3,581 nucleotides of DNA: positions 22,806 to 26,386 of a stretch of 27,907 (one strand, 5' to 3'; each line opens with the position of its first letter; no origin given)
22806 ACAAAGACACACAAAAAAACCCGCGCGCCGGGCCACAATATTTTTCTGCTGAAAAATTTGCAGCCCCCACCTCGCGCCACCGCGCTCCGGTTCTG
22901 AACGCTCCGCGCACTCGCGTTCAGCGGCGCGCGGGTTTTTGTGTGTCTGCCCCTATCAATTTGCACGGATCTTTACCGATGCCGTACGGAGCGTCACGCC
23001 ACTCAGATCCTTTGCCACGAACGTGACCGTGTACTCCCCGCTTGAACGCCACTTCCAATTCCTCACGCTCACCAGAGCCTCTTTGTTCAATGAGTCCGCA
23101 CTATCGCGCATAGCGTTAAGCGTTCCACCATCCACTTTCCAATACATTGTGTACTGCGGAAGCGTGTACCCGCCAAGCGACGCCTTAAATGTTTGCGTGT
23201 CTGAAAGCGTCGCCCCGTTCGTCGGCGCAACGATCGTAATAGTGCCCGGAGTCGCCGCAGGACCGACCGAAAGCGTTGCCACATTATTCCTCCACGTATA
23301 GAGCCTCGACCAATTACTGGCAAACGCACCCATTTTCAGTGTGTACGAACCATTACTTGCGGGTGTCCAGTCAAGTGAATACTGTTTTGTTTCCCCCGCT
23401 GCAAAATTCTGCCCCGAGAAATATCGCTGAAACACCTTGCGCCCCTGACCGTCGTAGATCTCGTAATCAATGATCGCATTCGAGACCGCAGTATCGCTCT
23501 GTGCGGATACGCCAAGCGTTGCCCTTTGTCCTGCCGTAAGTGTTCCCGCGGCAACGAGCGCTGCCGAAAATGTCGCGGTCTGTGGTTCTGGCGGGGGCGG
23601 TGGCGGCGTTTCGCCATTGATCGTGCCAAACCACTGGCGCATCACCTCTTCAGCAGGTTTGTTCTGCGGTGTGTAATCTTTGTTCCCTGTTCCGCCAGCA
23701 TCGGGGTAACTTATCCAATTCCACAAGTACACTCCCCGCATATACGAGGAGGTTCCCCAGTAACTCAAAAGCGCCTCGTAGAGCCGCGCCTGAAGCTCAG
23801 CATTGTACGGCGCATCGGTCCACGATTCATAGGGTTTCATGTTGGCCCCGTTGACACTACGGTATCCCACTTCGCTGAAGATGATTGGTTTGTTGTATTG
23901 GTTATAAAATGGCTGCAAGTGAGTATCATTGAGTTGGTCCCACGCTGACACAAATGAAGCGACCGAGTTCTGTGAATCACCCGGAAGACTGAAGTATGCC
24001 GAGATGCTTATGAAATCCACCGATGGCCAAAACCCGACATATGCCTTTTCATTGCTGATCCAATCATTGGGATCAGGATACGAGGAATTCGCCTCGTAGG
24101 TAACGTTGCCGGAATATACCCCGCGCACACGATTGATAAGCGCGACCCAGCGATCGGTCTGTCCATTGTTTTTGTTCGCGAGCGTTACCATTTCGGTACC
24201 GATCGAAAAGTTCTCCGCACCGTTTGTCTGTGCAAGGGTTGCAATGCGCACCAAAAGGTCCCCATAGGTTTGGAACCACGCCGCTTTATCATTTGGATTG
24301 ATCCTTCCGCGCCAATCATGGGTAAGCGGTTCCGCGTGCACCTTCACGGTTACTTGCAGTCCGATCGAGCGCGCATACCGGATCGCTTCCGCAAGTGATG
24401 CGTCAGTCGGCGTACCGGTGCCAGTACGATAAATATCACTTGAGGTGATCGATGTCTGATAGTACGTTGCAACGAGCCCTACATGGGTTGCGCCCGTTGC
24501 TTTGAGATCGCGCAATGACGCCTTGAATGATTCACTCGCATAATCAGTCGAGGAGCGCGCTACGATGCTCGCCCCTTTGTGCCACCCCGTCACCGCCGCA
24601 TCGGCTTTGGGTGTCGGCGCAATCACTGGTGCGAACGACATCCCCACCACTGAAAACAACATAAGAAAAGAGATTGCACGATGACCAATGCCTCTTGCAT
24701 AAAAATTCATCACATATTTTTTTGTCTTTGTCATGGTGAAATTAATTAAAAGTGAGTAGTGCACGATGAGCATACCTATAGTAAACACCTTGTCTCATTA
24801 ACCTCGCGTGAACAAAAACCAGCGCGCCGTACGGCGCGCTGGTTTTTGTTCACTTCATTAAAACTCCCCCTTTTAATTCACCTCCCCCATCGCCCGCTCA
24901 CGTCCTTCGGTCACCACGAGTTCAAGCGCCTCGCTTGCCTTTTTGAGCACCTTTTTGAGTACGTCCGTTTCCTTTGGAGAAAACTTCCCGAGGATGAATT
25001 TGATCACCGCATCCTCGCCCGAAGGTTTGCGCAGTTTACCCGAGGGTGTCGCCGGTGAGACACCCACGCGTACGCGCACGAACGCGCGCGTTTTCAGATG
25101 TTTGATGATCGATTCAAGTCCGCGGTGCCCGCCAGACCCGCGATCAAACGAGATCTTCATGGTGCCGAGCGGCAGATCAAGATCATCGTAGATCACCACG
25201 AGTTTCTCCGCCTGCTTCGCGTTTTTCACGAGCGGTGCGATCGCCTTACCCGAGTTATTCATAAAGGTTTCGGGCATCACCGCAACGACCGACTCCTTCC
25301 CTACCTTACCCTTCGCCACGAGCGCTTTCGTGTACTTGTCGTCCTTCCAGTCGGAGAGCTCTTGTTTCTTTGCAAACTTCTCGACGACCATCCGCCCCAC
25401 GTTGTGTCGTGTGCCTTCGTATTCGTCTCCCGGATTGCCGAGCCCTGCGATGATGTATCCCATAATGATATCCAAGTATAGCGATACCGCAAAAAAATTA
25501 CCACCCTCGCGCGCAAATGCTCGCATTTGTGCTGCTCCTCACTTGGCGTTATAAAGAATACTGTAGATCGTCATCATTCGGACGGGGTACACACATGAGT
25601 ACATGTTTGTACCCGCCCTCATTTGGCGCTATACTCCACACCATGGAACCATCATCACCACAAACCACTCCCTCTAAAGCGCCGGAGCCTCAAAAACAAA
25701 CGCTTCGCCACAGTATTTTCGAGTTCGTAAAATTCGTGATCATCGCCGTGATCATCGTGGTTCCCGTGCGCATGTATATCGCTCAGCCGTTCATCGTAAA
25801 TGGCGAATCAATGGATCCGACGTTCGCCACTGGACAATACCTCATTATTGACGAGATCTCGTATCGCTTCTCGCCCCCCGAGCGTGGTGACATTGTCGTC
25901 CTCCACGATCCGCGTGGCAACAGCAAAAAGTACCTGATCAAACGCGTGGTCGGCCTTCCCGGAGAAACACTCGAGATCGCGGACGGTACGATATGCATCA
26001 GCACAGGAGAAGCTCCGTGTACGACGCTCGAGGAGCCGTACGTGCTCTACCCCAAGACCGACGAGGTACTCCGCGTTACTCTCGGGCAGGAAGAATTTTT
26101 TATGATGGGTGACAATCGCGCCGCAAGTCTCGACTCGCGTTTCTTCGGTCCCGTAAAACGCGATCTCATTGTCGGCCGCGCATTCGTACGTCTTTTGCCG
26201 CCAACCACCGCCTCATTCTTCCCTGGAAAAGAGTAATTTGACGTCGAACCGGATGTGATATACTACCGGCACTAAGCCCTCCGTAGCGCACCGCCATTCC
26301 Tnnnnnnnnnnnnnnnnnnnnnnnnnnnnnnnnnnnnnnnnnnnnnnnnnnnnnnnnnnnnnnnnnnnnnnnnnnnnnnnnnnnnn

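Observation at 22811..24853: Glycoside-hydrolase gene bracketed by two related long palindromes that share the core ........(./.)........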

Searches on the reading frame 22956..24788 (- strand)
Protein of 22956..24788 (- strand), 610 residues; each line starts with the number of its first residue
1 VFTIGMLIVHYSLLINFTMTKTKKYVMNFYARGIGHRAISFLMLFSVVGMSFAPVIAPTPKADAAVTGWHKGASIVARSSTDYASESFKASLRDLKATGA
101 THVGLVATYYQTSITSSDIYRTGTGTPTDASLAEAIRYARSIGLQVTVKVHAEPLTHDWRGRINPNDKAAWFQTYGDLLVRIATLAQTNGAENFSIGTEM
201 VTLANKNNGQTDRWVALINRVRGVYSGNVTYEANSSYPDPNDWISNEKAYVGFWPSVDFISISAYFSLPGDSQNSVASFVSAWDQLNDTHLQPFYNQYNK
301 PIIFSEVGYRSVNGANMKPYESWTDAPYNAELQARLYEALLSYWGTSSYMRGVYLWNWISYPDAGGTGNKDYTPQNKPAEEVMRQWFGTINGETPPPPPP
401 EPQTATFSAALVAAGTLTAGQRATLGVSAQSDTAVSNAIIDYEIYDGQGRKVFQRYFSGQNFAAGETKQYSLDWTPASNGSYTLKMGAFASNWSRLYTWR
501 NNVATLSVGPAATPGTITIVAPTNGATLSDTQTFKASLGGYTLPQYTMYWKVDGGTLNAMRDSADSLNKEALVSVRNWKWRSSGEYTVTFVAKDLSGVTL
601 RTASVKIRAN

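Call 9: search_protein_families(library=pfam, proteins=[window:22956-24788:-])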
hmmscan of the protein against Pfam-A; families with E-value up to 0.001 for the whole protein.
window:22956-24788:- (610 aa): 2 families
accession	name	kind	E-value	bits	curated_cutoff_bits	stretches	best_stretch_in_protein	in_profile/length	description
PF22612.2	GH113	-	5.4e-50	170.8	27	1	80-377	9-289/289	Glycoside Hydrolase Family 113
PF14524.12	Wzt_C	-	1.4e-06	28.8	30.4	1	415-511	26-132/143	Wzt C-terminal domain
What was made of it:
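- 22956..24734 (-): GH113-family glycoside hydrolase gene: 592 aa, hydrophobic N-terminal signal-like segment, C-terminal Wzt_C-like beta-sandwich domain. This is the cargo. Pfam GH113, E 5.4e-50, and Wzt_C 1.4e-6 (call 9).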

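Call 40: find_homologous_proteins(query=window:22956-24734:-)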
Query window:22956-24734:- (592 aa): 62 proteins with E <= 0.001 among 8000 candidates.
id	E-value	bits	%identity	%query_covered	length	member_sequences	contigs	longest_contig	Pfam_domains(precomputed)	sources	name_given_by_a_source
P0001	0.0e+0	1346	100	100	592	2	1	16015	PF14524.13,PF22612.3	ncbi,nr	ncbi:MAG: hypothetical protein A2408_00610 [Candidatus Yonathbacteria bacterium RIFOXYC1_FULL_52_10]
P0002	0.0e+0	1159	87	99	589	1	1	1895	PF14524.13,PF22612.3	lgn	-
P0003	1.1e-257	874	69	94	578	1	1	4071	PF22612.3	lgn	-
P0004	3.8e-155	536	43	77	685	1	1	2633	PF28202.1,PF12690.14,PF14524.13,PF22612.3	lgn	-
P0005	1.2e-149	517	41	79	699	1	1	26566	PF12690.14,PF22612.3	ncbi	-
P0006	5.9e-140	486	41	76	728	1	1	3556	PF14524.13,PF22612.3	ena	-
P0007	1.8e-137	477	42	96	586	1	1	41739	PF22612.3,PF13547.13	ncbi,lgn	-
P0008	1.4e-132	461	42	96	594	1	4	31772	PF07705.18,PF22612.3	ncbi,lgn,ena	-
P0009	1.7e-129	451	41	96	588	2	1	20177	PF22612.3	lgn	-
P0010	1.7e-126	441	42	92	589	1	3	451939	PF22612.3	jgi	jgi:hypothetical protein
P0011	1.4e-125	438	40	96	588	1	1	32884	PF22612.3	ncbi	-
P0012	1.8e-125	438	41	93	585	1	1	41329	PF22612.3,PF13547.13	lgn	-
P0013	1.6e-122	428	37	78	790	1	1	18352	PF12690.14,PF13584.13,PF07705.18,PF22612.3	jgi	jgi:hypothetical protein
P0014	5.7e-122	426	40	98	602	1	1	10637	PF07705.18,PF22612.3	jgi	jgi:hypothetical protein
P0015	5.3e-120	420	40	95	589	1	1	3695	PF22612.3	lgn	-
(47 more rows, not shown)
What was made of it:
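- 22956..24734 (-): 100% identical to a protein of Candidatus Yonathbacteria RIFOXYC1_FULL_52_10 (call 40).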

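Call 41: find_encoding_contigs(protein=P0003, flank=5000, max_places=3)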
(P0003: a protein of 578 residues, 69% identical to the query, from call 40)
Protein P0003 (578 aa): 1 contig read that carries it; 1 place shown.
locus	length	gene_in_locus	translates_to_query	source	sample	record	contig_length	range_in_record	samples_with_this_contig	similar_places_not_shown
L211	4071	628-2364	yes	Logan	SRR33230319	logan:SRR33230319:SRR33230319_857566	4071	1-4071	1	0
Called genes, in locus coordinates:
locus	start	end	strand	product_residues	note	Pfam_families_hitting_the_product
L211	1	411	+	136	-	?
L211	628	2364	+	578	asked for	PF22612:GH113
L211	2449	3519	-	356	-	PF17092:PCB_OB (faint), PF21543:CvfB_2nd (faint), PF23459:S1_RRP5 (faint), PF21710:Spt6_S1 (faint), PF00575:S1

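Call 42: find_encoding_contigs(protein=P0002, flank=5000, max_places=3)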
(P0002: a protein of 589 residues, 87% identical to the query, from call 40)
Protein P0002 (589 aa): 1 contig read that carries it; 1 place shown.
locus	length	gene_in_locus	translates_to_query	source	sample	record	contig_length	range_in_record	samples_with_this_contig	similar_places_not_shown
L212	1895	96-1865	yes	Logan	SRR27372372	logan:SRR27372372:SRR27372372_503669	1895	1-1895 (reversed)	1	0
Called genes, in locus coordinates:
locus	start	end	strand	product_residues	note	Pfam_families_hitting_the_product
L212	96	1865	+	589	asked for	PF22612:GH113, PF14524:Wzt_C (weak)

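Call 43: find_encoding_contigs(protein=P0007, flank=6000, max_places=2)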
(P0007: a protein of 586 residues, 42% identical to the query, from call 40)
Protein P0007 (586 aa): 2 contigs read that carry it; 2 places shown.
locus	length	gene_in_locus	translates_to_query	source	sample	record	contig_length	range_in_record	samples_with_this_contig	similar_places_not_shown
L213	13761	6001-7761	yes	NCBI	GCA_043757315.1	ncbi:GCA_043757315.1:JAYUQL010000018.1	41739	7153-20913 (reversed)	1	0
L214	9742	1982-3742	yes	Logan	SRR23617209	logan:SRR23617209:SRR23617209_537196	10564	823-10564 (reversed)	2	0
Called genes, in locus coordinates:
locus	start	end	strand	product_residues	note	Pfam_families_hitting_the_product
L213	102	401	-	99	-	-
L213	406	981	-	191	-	-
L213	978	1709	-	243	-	-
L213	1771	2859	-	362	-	PF11104:PilM_2, PF06723:MreB_Mbl (faint), PF14450:FtsA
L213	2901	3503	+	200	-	PF00156:Pribosyltran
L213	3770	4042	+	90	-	-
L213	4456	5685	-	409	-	PF02743:dCache_1, PF00672:HAMP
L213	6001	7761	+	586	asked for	PF22612:GH113, PF13547:GTA_TIM (weak)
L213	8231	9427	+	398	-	PF01270:Glyco_hydro_8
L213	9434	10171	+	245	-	PF00535:Glycos_transf_2, PF10111:Glyco_tranf_2_2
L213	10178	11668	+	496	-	PF13231:PMT_2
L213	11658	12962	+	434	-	-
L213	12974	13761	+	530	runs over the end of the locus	PF00535:Glycos_transf_2, PF13641:Glyco_tranf_2_3, PF13506:Glyco_transf_21, PF13632:Glyco_trans_2_3, PF03552:Cellulose_synt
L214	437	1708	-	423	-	PF02743:dCache_1, PF00672:HAMP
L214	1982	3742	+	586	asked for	PF22612:GH113, PF13547:GTA_TIM (weak)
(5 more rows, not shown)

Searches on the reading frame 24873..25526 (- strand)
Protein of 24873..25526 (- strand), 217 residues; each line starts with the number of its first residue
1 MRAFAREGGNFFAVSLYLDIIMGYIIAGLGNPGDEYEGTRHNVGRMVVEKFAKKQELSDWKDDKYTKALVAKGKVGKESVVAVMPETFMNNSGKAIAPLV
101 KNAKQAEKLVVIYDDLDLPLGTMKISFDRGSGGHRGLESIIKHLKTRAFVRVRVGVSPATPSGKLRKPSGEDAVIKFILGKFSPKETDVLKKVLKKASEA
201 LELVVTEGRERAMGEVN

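Call 9: search_protein_families(library=pfam, proteins=[window:24873-25526:-])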
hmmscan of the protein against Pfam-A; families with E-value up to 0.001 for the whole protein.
window:24873-25526:- (217 aa): 1 family
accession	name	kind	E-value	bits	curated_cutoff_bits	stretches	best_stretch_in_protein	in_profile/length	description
PF01195.25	Pept_tRNA_hydro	-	9.1e-57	192.3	27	1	25-217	1-183/183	Peptidyl-tRNA hydrolase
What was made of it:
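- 24873..25526 (-): pth (peptidyl-tRNA hydrolase), the conserved right flank of the junction. Pfam Pept_tRNA_hydro, E 9e-57 (call 9).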

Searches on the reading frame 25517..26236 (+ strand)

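Call 9: search_protein_families(library=pfam, proteins=[window:25517-26236:+])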
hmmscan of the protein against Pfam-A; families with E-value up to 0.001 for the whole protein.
window:25517-26236:+ (239 aa): 2 families
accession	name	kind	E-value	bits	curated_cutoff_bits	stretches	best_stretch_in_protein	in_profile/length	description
PF10502.14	Peptidase_S26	-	4.6e-43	147.5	22.9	1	68-226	2-167/168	Signal peptidase, peptidase S26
PF00717.28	Peptidase_S24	-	0.00084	19.5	23.3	0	94-145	40-83/116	Peptidase S24-like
